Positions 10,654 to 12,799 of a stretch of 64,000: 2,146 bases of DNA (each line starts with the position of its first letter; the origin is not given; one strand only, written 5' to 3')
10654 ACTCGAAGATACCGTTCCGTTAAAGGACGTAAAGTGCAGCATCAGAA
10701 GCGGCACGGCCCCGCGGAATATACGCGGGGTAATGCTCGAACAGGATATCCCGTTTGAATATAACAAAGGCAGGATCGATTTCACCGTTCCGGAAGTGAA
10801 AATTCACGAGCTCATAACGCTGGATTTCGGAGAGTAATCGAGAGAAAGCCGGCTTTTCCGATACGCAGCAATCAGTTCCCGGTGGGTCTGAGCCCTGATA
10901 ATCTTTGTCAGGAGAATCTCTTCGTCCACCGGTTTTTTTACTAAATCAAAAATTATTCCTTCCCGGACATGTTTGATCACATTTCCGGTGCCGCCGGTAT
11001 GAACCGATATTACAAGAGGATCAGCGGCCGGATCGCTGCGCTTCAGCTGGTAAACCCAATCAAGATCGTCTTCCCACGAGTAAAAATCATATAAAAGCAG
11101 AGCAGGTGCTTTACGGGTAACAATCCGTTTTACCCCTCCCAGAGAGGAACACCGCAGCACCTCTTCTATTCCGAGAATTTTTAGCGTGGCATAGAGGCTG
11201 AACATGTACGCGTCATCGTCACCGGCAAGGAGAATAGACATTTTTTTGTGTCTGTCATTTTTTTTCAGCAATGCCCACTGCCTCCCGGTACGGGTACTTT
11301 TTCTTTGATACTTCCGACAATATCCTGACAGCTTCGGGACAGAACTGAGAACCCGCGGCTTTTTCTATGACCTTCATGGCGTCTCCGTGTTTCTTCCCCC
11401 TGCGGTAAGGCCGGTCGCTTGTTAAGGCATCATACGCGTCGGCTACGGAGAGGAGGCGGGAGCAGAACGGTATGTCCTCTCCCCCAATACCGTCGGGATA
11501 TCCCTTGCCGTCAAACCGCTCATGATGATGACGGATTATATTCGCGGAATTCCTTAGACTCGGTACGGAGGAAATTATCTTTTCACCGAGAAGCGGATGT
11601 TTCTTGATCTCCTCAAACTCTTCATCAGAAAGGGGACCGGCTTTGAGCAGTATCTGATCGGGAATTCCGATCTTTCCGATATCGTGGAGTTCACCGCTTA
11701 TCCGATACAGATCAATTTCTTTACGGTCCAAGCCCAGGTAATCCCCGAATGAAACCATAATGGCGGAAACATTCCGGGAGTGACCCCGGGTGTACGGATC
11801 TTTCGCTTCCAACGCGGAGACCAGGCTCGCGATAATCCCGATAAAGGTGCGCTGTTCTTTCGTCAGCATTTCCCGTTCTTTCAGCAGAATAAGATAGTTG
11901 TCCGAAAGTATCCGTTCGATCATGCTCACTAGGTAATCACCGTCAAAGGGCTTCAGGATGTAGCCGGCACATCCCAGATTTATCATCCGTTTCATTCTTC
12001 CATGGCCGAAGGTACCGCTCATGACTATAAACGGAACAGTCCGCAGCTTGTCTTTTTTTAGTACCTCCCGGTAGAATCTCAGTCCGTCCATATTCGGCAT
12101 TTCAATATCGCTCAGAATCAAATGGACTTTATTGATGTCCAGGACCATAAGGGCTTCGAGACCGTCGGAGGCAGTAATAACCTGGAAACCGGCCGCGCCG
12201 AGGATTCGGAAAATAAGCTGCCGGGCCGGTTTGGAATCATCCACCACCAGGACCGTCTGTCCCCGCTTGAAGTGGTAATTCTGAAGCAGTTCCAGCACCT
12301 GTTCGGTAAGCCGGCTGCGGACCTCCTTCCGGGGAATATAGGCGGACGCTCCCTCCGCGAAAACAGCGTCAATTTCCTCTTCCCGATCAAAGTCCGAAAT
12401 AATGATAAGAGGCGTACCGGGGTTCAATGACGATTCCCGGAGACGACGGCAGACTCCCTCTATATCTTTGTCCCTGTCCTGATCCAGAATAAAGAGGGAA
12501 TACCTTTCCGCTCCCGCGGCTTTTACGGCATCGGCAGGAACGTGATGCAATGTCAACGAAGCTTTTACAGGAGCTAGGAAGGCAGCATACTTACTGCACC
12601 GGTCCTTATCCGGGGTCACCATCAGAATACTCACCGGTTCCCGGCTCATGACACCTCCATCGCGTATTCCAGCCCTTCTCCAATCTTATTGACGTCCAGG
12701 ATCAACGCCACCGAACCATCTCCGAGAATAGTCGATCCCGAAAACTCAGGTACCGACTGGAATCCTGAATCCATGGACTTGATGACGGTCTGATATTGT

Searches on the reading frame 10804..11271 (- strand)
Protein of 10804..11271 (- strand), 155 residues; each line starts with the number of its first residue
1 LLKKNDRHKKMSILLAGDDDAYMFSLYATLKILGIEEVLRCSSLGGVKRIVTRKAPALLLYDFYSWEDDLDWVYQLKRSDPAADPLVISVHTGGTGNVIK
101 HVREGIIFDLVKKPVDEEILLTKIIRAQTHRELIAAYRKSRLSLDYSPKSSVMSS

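Call 3: search_protein_families(library=pfam, proteins=[window:10804-11271:-], max_evalue=1)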
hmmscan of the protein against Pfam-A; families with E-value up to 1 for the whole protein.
window:10804-11271:- (155 aa): 1 family
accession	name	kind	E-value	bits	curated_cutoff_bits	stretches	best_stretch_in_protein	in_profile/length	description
PF00072.30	Response_reg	-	0.018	15.6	30.2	1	13-124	1-110/111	Response regulator receiver domain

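Call 73: search_protein_families(library=ncbifam, proteins=[window:10804-11271:-], max_evalue=0.01)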
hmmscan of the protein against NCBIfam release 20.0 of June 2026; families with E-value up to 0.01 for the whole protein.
window:10804-11271:- (155 aa): 3 families
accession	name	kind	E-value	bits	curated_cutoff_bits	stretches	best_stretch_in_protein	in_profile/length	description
NF047793.1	ResRegPgtA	equivalog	6e-06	25.3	650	1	9-139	4-132/414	two-component system response regulator PgtA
TIGR01818.1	ntrC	equivalog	0.00049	19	558.6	1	13-133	1-119/463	nitrogen regulation protein NR(I)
NF007467.0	PRK10046.1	equivalog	0.0074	15.9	264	1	23-136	16-130/226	two-component response regulator DpiA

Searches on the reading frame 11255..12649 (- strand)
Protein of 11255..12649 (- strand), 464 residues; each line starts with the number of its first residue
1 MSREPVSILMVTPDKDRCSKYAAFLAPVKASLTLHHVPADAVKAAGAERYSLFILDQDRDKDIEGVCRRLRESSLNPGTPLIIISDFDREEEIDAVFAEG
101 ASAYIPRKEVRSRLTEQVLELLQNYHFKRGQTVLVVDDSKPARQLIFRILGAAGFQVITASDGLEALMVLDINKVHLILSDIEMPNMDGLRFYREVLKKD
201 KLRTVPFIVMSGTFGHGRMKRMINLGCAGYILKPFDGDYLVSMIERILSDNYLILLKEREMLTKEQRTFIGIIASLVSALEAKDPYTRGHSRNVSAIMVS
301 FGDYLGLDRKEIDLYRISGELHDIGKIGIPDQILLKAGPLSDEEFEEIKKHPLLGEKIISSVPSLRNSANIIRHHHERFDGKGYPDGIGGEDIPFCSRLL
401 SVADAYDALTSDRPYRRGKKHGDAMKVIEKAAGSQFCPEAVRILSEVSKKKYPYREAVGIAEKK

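Call 3: search_protein_families(library=pfam, proteins=[window:11255-12649:-], max_evalue=1)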
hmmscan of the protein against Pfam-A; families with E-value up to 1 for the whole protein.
window:11255-12649:- (464 aa): 3 families
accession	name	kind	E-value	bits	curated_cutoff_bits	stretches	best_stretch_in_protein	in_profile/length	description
PF13487.12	HD_5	-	1.6e-38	132.6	27.2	1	277-436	4-166/170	HD domain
PF00072.30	Response_reg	-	7e-28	97.5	30.2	2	133-244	1-110/111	Response regulator receiver domain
PF01966.28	HD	-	1.5e-19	70.8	22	1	289-408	3-115/116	HD domain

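Call 73: search_protein_families(library=ncbifam, proteins=[window:11255-12649:-], max_evalue=0.01)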
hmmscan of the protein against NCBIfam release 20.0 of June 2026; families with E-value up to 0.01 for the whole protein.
window:11255-12649:- (464 aa): 93 families (the best 25 are shown)
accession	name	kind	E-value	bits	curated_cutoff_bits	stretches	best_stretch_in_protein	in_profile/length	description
NF053512.1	nitric_RR_NosR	exception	3.3e-59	201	400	2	262-454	167-360/422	response regulator c-di-GMP phosphodiesterase, NosR family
NF045717.1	DVU0259_DivK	exception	1e-19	70.8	160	1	132-248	4-116/117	DVU0259 family response regulator domain-containing protein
NF007969.0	PRK10693.1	equivalog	5e-18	65.2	329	1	130-236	7-111/337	two-component system response regulator RssB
NF008099.0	PRK10841.1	equivalog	7.9e-18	63.6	920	1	125-236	819-928/949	two-component system sensor histidine kinase RcsC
NF008318.0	PRK11107.1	equivalog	6.9e-17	60.8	890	1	123-254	660-791/920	two-component sensor histidine kinase BarA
NF008469.0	PRK11361.1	equivalog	7.8e-17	61.1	714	1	131-249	5-121/461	acetoacetate metabolism transcriptional regulator AtoC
NF007135.0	PRK09581.1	equivalog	2.9e-16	59.3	474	1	132-245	4-117/457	PleD family two-component system response regulator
NF045944.1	ResRegRpaBCyano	equivalog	3e-16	59.5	330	1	134-250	1-114/229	response regulator transcription factor RpaB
NF045505.1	RR_RssB_Pseudo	equivalog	1.2e-15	57.5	700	1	131-258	6-132/394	two-component system response regulator RssB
TIGR02154.1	PhoB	equivalog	1.4e-15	57.2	296.2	1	131-248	3-120/226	phosphate regulon transcriptional regulator PhoB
NF051870.1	NAssimRespRegNtrX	equivalog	2e-15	56.7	600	1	132-266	3-135/452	nitrogen assimilation response regulator NtrX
NF053854.1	RespRegPhoBBctds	equivalog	2.4e-15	56.5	270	1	133-250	1-117/225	two-component system response regulator PhoB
TIGR02875.1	spore_0_A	equivalog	3e-15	56.2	200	1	133-252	5-126/262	sporulation transcription factor Spo0A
NF041733.1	resp_reg_CseB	equivalog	4.6e-15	55.6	350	1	132-250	2-117/228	two-component system response regulator CseB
NF007901.0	PRK10610.1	equivalog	5.1e-15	55.7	189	1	132-248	7-124/129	chemotaxis response regulator CheY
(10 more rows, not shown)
